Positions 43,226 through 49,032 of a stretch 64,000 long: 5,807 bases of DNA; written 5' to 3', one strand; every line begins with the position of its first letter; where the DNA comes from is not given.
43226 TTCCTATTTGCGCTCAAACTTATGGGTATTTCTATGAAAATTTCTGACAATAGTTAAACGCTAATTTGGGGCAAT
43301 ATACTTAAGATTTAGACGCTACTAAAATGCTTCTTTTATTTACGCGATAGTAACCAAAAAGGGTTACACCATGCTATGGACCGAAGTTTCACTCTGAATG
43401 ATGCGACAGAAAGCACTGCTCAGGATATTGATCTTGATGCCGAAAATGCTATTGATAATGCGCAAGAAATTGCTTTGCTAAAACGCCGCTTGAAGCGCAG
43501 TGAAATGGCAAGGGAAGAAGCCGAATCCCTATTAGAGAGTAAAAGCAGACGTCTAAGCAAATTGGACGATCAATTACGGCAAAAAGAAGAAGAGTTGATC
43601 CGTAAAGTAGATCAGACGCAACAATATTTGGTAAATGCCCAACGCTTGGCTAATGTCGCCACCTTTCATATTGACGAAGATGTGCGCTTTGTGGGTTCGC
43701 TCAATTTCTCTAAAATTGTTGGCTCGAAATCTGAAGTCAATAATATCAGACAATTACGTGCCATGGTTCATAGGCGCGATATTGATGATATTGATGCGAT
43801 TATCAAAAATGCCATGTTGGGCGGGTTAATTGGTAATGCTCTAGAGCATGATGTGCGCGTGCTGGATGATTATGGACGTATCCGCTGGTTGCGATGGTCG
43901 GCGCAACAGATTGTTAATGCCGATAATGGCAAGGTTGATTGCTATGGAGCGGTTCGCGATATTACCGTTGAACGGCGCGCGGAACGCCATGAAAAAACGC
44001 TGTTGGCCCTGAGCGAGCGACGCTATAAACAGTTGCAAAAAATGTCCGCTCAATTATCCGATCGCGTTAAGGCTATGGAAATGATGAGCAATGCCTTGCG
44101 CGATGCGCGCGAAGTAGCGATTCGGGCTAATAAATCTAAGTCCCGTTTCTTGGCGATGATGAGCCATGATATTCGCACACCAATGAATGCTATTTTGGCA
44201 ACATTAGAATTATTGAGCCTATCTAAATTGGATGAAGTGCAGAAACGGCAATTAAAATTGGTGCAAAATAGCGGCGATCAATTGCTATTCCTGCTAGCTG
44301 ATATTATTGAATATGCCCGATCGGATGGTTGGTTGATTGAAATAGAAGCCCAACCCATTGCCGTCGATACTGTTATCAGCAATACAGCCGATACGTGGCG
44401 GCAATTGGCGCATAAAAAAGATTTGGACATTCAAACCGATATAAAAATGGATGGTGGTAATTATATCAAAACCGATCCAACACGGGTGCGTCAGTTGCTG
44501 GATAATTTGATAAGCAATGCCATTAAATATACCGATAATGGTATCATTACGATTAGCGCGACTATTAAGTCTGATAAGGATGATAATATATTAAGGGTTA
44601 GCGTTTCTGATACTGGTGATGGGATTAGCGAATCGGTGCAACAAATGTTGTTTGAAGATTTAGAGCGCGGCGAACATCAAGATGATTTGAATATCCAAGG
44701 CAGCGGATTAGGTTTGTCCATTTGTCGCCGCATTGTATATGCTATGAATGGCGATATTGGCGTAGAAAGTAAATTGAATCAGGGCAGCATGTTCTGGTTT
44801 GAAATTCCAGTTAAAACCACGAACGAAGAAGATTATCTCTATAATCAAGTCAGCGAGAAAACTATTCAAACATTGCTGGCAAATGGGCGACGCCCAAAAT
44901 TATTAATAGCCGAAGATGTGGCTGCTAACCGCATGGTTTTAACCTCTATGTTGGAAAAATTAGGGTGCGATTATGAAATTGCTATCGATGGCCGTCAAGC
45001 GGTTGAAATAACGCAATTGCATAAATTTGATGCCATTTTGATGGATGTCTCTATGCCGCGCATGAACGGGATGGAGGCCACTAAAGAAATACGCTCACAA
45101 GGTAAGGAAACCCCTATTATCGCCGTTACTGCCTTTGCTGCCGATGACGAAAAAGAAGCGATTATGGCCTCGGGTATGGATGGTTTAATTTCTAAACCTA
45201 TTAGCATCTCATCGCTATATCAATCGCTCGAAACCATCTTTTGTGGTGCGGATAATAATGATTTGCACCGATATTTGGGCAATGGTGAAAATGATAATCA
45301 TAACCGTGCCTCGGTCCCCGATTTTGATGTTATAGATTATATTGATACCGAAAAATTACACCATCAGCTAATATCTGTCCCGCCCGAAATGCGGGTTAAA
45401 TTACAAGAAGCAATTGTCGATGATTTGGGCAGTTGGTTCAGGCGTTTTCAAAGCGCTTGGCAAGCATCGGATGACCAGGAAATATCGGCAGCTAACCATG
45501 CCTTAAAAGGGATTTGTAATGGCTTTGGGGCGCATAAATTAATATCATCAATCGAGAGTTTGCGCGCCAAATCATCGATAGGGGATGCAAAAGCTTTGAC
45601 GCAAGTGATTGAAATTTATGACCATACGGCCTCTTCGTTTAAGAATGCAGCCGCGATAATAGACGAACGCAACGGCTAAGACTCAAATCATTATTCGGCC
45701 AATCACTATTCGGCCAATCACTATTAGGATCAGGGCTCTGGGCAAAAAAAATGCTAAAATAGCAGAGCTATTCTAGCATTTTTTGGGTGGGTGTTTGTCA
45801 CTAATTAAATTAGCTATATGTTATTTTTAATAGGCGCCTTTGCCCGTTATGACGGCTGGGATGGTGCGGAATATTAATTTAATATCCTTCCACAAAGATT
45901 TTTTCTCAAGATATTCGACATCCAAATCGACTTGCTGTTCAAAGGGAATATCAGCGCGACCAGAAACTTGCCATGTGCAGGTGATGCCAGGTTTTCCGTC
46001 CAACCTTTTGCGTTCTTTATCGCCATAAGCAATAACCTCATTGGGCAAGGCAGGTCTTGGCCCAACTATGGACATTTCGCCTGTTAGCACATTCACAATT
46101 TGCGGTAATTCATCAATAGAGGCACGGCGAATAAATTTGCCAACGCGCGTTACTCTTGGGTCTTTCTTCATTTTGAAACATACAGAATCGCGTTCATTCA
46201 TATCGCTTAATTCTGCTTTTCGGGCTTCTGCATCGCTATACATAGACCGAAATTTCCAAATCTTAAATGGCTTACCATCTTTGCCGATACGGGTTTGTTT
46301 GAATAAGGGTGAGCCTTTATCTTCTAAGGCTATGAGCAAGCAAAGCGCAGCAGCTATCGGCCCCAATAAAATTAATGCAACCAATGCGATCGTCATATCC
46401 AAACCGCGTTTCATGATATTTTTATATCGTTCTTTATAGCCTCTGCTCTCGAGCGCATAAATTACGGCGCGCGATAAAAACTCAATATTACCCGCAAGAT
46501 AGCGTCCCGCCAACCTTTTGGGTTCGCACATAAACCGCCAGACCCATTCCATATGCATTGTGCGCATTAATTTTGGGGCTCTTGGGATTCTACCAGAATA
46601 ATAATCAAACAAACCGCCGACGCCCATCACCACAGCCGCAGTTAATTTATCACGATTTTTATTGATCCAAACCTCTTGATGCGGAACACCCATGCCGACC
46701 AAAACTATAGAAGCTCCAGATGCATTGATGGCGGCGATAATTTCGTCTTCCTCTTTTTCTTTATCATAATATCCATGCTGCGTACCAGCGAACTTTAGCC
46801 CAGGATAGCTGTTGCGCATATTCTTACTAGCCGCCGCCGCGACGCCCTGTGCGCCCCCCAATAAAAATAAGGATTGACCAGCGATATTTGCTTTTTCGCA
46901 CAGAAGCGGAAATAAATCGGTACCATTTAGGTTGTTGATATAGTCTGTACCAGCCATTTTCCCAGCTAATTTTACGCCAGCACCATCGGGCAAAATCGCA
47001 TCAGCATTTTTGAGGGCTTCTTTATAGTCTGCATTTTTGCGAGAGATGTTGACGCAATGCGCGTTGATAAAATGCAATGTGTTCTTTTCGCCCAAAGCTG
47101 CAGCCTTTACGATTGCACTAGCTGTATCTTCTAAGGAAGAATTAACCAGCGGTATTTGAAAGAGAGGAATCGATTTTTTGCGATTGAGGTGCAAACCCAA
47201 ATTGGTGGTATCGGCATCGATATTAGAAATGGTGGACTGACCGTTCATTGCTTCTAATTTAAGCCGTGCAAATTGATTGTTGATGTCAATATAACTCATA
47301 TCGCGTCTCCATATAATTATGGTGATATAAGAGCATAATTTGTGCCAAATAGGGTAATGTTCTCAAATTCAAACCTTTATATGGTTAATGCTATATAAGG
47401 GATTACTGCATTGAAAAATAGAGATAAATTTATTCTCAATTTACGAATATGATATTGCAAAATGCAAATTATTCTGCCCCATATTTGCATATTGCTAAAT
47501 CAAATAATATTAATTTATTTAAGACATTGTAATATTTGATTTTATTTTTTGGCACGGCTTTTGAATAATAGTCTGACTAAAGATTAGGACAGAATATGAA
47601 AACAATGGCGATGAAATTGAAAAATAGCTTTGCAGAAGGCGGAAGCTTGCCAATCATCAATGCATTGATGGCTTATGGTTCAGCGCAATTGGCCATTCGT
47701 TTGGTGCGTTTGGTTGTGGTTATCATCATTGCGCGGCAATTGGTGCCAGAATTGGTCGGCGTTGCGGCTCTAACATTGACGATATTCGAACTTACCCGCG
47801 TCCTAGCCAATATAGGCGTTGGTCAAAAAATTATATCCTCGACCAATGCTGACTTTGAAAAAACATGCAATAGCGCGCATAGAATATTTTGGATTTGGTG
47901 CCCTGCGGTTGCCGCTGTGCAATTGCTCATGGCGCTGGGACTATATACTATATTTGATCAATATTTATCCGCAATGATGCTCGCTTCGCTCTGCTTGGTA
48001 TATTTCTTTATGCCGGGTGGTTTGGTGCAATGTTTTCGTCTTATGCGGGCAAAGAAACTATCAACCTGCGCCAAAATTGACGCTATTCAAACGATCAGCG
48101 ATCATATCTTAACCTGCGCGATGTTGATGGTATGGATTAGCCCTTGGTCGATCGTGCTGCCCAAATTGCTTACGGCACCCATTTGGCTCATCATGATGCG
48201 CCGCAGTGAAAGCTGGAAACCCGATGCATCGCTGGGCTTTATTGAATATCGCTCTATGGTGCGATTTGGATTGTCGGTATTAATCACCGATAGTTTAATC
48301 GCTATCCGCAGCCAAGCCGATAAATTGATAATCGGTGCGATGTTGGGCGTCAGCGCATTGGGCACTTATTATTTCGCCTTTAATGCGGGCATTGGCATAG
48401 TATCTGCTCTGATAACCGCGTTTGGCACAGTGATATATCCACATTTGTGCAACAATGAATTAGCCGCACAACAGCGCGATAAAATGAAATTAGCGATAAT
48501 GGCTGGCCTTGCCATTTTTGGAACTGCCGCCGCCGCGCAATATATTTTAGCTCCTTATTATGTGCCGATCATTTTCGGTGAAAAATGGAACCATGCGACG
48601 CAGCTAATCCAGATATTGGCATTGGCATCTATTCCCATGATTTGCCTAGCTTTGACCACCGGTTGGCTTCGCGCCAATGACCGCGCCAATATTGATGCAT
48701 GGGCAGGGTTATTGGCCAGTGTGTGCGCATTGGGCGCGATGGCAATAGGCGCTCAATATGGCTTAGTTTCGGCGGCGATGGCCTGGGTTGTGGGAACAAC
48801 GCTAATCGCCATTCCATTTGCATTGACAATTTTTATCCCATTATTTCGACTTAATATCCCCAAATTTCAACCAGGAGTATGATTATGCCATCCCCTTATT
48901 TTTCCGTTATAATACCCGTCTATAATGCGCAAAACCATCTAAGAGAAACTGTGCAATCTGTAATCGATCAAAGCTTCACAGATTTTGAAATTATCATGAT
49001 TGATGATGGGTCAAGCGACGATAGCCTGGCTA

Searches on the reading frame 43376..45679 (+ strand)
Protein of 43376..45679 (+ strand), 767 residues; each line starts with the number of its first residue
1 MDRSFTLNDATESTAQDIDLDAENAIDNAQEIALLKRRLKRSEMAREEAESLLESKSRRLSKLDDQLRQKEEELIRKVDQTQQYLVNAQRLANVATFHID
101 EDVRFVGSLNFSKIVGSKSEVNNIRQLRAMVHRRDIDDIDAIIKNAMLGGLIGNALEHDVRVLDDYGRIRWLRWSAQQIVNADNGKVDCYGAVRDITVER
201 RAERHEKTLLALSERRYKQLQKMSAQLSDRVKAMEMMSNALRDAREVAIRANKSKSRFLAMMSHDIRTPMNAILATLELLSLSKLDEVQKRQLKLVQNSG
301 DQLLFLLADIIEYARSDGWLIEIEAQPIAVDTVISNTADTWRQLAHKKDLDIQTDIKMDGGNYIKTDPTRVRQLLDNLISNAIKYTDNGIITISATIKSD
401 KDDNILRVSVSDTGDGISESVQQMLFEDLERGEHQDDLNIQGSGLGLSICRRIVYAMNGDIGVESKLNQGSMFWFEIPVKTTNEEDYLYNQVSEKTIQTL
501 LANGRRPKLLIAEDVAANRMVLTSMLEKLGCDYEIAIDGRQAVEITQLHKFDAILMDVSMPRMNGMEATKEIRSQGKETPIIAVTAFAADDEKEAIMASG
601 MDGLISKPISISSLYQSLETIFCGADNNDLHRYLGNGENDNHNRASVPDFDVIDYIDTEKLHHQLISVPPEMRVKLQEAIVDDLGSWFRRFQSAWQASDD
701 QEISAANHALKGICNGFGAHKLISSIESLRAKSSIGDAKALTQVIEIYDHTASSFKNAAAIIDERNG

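Call 11: search_protein_families(library=pfam, proteins=[window:43376-45679:+], max_evalue=0.00001)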
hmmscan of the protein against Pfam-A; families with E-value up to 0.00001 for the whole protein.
window:43376-45679:+ (767 aa): 3 families
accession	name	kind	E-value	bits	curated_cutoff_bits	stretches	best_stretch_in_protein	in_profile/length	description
PF00072.30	Response_reg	-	2.1e-26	92.7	30.2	1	510-618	2-110/111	Response regulator receiver domain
PF02518.31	HATPase_c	-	6.9e-26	91.3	26.4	1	366-480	1-110/111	Histidine kinase-, DNA gyrase B-, and HSP90-like ATPase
PF00512.31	HisKA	-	4e-17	62.4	26.9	1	254-317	1-64/66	His Kinase A (phospho-acceptor) domain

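Call 16: search_protein_families(library=pfam, proteins=[window:43376-45679:+], max_evalue=0.05)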
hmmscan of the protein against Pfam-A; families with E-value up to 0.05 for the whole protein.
window:43376-45679:+ (767 aa): 7 families
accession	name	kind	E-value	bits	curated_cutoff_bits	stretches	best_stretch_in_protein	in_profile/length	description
PF00072.30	Response_reg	-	2.1e-26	92.7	30.2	1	510-618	2-110/111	Response regulator receiver domain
PF02518.31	HATPase_c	-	6.9e-26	91.3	26.4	1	366-480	1-110/111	Histidine kinase-, DNA gyrase B-, and HSP90-like ATPase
PF00512.31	HisKA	-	4e-17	62.4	26.9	1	254-317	1-64/66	His Kinase A (phospho-acceptor) domain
PF08447.18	PAS_3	-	3.4e-05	24.5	25.6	1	111-190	8-85/89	PAS fold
PF14501.12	HATPase_c_5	-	0.0031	17.8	22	1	373-466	12-91/102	GHKL domain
PF13581.12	HATPase_c_2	-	0.0074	16.7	27.4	0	371-454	32-109/127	Histidine kinase-like ATPase domain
PF21332.3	AmiR_N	-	0.0075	16.7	27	1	517-615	11-104/111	AmiR, N-terminal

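Call 35: search_solved_structures(query=window:43376-45676:+, max_evalue=1e-10, show_alignments=0)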
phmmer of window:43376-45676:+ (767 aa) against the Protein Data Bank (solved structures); distinct sequences matched with E-value up to 1e-10: 64 (the best 60 are shown).
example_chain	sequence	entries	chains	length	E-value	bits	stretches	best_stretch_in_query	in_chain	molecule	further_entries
6qrj_A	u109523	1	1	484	9.5e-56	192.8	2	259-482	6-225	Hybrid kinase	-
7z8n_A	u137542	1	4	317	4.8e-45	157.4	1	204-478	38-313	Histidine kinase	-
7p8e_A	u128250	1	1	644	6.7e-45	157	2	243-398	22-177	Receiver domain of histidine kinase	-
7n0e_B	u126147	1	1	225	1.9e-27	99.2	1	255-478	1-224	Histidine kinase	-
6dk8_A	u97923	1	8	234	2.3e-27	99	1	257-480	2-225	RetS (Regulator of Exopolysaccharide and Type III Secretion)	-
6dk7_A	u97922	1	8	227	3.4e-27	98.4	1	257-479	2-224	RetS (Regulator of Exopolysaccharide and Type III Secretion)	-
5uht_A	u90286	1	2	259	3.7e-26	95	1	248-485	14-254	Sensor histidine kinase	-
2c2a_A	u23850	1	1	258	3.9e-26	94.9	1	248-485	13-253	SENSOR HISTIDINE KINASE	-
3dge_A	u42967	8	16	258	4.3e-26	94.8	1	249-485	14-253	Sensor protein | Histidine kinase | Sensor histidine kinase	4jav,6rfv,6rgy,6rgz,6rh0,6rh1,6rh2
6azr_A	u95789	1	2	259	1.8e-25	92.7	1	248-485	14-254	Sensor histidine kinase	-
4jas_A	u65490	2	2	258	5e-25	91.3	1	249-485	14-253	Histidine kinase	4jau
6rh7_A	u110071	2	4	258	1.1e-24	90.2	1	249-485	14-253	Sensor histidine kinase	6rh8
4u7n_A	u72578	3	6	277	1.6e-21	79.7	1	251-487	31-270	Histidine protein kinase sensor protein | Histidine kinase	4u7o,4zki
5c93_A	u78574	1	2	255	1.8e-21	79.5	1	252-487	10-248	Histidine kinase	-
8f71_A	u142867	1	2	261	1.9e-20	76.1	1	248-482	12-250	Histidine kinase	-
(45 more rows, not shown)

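Call 36: find_homologous_proteins(query=window:43376-45676:+, max_evalue=1e-40)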
Query window:43376-45676:+ (767 aa): 4311 proteins with E <= 1e-40 among 8000 candidates; the best 120 are listed.
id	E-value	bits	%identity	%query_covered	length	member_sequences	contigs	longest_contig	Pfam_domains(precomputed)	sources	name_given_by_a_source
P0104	0.0e+0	1669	100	100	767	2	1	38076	PF02518.32,PF00512.32,PF00072.31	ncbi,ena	-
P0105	0.0e+0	1486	88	100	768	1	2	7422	PF08447.19,PF02518.32,PF00512.32,PF00072.31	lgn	-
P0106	0.0e+0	1420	84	100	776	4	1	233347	PF08447.19,PF02518.32,PF00512.32,PF00072.31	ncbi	-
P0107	0.0e+0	1404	83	100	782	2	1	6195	PF02518.32,PF00512.32,PF00072.31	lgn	-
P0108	0.0e+0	1365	81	100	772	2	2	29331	PF02518.32,PF00512.32,PF00072.31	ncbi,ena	-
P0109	0.0e+0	1311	79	100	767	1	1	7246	PF08447.19,PF02518.32,PF00512.32,PF00072.31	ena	-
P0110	0.0e+0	1173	70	100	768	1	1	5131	PF02518.32,PF00512.32,PF00072.31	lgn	-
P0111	0.0e+0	1144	69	97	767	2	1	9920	PF02518.32,PF00512.32,PF00072.31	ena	-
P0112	0.0e+0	1132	68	100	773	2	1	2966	PF02518.32,PF00512.32,PF00072.31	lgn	-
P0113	0.0e+0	1129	68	99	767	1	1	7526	PF02518.32,PF00512.32,PF00072.31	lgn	-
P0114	0.0e+0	1124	68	100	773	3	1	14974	PF02518.32,PF00512.32,PF00072.31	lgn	-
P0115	0.0e+0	1047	64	100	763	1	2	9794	PF02518.32,PF00512.32,PF00072.31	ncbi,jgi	-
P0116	9.4e-291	984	69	86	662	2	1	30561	PF02518.32,PF00512.32,PF00072.31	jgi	-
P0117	5.6e-206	704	48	96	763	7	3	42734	PF02518.32,PF00512.32,PF00072.31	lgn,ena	-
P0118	1.5e-205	703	48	94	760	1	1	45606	PF02518.32,PF00512.32,PF00072.31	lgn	-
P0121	2.7e-202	692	48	95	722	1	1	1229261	PF02518.32,PF00512.32,PF00072.31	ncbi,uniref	ncbi:ATP-binding protein [Parasphingorhabdus sp.]|uniref:ATP-binding protein n=1 Tax=Parasphingorhab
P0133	6.1e-182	625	48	92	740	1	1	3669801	PF02518.32,PF00512.32,PF00072.31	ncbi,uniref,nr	ncbi:response regulator [Parasphingopyxis algicola]|uniref:ATP-binding protein n=1 Tax=Parasphingopy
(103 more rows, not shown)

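Call 37: find_encoding_contigs(protein=P0121, flank=10000, max_places=1)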
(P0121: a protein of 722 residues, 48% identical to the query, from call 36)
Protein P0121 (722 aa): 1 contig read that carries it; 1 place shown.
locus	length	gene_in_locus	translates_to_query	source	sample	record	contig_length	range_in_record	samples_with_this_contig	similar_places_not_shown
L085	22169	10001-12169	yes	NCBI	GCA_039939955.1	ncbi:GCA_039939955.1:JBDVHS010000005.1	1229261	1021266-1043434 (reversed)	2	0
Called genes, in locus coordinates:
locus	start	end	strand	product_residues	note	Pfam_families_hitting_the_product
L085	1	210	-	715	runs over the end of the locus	PF01642:MM_CoA_mutase, PF02310:B12-binding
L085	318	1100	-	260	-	PF00378:ECH_1, PF16113:ECH_2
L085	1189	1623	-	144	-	PF00903:Glyoxalase, PF13669:Glyoxalase_4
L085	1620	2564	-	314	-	PF05661:DUF808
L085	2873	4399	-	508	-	PF01039:Carboxyl_trans, PF03255:ACCA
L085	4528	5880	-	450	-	PF03486:HI0933_like (faint), PF07992:Pyr_redox_2, PF13738:Pyr_redox_3, PF00070:Pyr_redox, PF02852:Pyr_redox_dim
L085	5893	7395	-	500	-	PF00342:PGI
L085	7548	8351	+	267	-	PF10502:Peptidase_S26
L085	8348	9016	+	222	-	PF14622:Ribonucleas_3_3, PF00636:Ribonuclease_3, PF14709:DND1_DSRM (faint), PF00035:dsrm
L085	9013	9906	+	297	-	PF00009:GTP_EFTU, PF00350:Dynamin_N (weak), PF01926:MMR_HSR1, PF02421:FeoB_N, PF02492:cobW (faint), PF04548:AIG1 (weak), PF10662:PduV-EutP, PF07650:KH_2, +1 more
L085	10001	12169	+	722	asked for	PF00512:HisKA, PF02518:HATPase_c, PF00072:Response_reg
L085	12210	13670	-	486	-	PF03808:Glyco_tran_WecG, PF02397:Bac_transf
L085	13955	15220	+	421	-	PF01943:Polysacc_synt, PF13440:Polysacc_synt_3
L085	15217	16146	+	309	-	PF00535:Glycos_transf_2, PF10111:Glyco_tranf_2_2, PF13641:Glyco_tranf_2_3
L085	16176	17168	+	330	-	PF00535:Glycos_transf_2, PF10111:Glyco_tranf_2_2, PF13641:Glyco_tranf_2_3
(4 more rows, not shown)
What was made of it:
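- The kinase orthologue sits at the same cluster end in Parasphingorhabdus (call 37).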

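Call 38: find_encoding_contigs(protein=P0133, flank=10000, max_places=1)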
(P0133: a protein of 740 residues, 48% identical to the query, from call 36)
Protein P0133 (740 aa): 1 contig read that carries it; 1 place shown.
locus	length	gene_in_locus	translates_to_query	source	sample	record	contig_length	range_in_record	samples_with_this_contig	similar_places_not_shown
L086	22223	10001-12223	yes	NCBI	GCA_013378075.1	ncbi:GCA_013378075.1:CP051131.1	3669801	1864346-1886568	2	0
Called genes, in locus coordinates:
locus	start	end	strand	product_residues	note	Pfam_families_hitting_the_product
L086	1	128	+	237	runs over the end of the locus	PF03472:Autoind_bind, PF00196:GerE, PF13936:HTH_38 (faint)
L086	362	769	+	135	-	-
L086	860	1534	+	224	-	-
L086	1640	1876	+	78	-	-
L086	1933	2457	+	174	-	PF13650:Asp_protease_2, PF13975:gag-asp_proteas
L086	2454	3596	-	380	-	PF07486:Hydrolase_2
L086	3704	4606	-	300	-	PF00160:Pro_isomerase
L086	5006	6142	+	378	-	PF06580:His_kinase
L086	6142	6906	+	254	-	PF00072:Response_reg, PF04397:LytTR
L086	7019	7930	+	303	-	-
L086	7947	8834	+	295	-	PF01209:Ubie_methyltran (weak), PF08241:Methyltransf_11 (weak), PF13649:Methyltransf_25 (weak)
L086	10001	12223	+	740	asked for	PF00512:HisKA, PF02518:HATPase_c, PF00072:Response_reg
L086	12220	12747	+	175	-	PF07700:HNOB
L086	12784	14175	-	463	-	PF03808:Glyco_tran_WecG, PF02397:Bac_transf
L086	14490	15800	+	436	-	PF01943:Polysacc_synt, PF13440:Polysacc_synt_3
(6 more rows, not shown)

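Call 64: search_protein_families(library=ncbifam, proteins=[window:43376-45679:+], max_evalue=0.001)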
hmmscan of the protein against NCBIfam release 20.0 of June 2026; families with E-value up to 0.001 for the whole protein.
window:43376-45679:+ (767 aa): 144 families (the best 25 are shown)
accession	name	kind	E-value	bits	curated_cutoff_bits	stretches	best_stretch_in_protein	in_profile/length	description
TIGR02956.1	TMAO_torS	equivalog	7.3e-100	335.5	676.5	1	195-747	411-953/967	TMAO reductase system sensor histidine kinase/response regulator TorS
NF008318.0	PRK11107.1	equivalog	1.8e-81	274.5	890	2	225-485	263-524/920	two-component sensor histidine kinase BarA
NF041947.1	LuxQ_Vibrio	equivalog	4.6e-77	259.7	1200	1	242-619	459-836/843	quorum-sensing autoinducer 2 sensor kinase/phosphatase LuxQ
NF008302.0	PRK11091.1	equivalog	1.1e-76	258.7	838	1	246-723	274-733/779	aerobic respiration two-component sensor histidine kinase ArcB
NF008099.0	PRK10841.1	equivalog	1.4e-75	254.7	920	2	228-497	447-709/949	two-component system sensor histidine kinase RcsC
NF011874.0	PRK15347.1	equivalog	4.9e-73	246.6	852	2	223-488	369-623/921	two component system sensor kinase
NF045901.1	HisKinLetSLeg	equivalog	1.9e-70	238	1650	2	168-480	205-519/906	two-component system sensor histidine kinase LetS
NF007420.1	PRK09959.1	equivalog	1.1e-62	211.9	1995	1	198-634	659-1086/1197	acid-sensing system histidine kinase EvgS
NF038297.2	hybrid_HK_HrmK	equivalog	1.3e-58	199.1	725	1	205-615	186-601/607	hybrid histidine kinase/response regulator HrmK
NF008543.0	PRK11466.1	equivalog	1.1e-54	185.7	982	1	219-724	404-876/914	TMAO reductase system sensor histidine kinase/response regulator TorS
NF041832.1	near_NosP_CTERM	subfamily_domain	1.2e-51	176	400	1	250-619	2-367/370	NahK/ErcS family hybrid sensor histidine kinase/response regulator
NF006800.0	PRK09303.1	equivalog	4e-43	147.8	342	1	213-482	107-380/383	histidine kinase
NF046044.1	PnpS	equivalog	1.9e-41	142.4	400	1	201-478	120-390/390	two-component system histidine kinase PnpS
NF047874.1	MASE3_PAS_HK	subfamily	2.1e-39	135.9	560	1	51-495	237-641/655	MASE3 domain-containing sensor histidine kinase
TIGR02966.1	phoR_proteo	equivalog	3.8e-38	131.3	334.2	1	154-476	13-332/333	phosphate regulon sensor histidine kinase PhoR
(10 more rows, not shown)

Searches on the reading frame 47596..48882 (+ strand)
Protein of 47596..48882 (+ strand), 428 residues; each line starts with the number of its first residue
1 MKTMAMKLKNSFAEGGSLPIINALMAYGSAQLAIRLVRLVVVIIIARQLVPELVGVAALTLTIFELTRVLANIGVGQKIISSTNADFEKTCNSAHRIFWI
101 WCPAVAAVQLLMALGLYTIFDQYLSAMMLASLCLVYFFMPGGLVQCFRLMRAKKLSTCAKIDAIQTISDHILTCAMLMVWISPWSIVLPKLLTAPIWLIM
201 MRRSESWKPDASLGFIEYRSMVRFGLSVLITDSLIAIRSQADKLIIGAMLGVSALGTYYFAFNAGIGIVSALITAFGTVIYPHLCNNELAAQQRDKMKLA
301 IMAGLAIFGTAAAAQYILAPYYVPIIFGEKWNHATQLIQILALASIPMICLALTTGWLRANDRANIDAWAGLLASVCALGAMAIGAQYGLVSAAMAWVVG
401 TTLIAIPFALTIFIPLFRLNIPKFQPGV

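Call 11: search_protein_families(library=pfam, proteins=[window:47596-48882:+], max_evalue=0.00001)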
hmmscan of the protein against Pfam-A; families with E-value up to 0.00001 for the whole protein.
window:47596-48882:+ (428 aa): 2 families
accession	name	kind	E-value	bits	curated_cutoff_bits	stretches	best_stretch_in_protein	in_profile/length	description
PF13440.11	Polysacc_synt_3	-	2.1e-28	99.8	23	1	44-334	1-291/293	Polysaccharide biosynthesis protein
PF01943.22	Polysacc_synt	-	1e-13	51.8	28.2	1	27-284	8-270/274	Polysaccharide biosynthesis protein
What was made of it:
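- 47596..51859 (+): Operon of a flippase (Polysacc_synt_3), GT2, GT2 and GT4. Predicted target operon. Pfam (call 11).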

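Call 64: search_protein_families(library=ncbifam, proteins=[window:47596-48882:+], max_evalue=0.001)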
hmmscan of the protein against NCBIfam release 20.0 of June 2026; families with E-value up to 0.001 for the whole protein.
window:47596-48882:+ (428 aa): 3 families
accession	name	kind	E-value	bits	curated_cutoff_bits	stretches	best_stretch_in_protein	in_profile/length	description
NF007773.0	PRK10459.1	equivalog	1e-22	80.8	273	1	32-404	19-394/492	MOP flippase family protein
NF047674.1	TeichurnBiosyTuaB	equivalog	1.1e-16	60.9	580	1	30-398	18-389/469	teichuronic acid biosynthesis protein TuaB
NF058658.1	Oglyco_Wzx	exception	4.3e-12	45.8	720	1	33-399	23-389/478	O-glycosylation flippase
